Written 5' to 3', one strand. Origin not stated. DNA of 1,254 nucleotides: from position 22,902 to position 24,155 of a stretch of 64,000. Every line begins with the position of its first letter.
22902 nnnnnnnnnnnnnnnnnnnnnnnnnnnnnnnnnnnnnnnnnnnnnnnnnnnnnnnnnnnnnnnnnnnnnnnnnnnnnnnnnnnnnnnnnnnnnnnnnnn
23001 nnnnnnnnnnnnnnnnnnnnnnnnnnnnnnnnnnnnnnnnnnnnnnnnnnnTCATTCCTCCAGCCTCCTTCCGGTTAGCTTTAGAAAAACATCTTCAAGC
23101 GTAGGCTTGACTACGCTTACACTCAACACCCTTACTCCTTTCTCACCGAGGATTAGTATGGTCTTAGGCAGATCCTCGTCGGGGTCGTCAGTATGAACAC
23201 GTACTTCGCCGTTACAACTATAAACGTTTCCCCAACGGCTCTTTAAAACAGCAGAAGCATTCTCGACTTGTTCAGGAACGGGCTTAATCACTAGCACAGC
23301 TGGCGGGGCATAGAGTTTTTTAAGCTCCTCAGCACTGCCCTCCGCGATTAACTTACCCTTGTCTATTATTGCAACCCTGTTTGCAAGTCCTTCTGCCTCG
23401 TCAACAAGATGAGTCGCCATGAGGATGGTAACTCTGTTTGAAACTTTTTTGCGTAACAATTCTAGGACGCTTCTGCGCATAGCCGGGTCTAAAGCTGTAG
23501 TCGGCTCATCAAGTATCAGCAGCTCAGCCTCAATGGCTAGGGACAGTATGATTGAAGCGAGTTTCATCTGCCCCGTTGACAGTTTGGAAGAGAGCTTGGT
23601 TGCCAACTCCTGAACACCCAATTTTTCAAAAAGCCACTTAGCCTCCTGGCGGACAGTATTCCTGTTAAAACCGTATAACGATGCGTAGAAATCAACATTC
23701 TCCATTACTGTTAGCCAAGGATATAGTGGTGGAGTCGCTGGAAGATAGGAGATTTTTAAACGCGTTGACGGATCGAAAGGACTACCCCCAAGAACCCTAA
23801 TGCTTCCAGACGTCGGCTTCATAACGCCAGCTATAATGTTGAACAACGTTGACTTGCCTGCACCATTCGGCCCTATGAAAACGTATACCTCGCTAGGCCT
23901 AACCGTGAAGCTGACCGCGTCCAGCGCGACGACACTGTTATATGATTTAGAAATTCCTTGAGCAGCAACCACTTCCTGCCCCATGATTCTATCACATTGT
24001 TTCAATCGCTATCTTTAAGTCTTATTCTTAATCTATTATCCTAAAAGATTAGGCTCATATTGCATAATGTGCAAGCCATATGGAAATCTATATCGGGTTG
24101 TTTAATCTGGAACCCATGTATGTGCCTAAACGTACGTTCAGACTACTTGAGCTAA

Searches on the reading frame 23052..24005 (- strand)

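Call 71: search_protein_families(library=pfam, proteins=[window:23052-24005:-], max_evalue=0.00001)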
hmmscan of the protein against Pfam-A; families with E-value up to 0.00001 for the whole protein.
window:23052-24005:- (317 aa): 4 families
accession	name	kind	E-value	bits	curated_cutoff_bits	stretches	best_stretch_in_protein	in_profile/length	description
PF00005.33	ABC_tran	-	2e-29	103.4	25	1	28-170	1-137/137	ABC transporter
PF13304.12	AAA_21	-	2.5e-16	61.1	27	1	140-199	236-298/304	AAA domain, putative AbiEii toxin, Type IV TA system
PF13732.12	DrrA1-3_C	-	8.7e-09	36.4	27.4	1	223-310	1-80/81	ATP-binding protein DrrA1-3-like, C-terminal domain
PF02463.25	SMC_N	-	1e-07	32.1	40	0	111-198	111-196/220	RecF/RecN/SMC N terminal domain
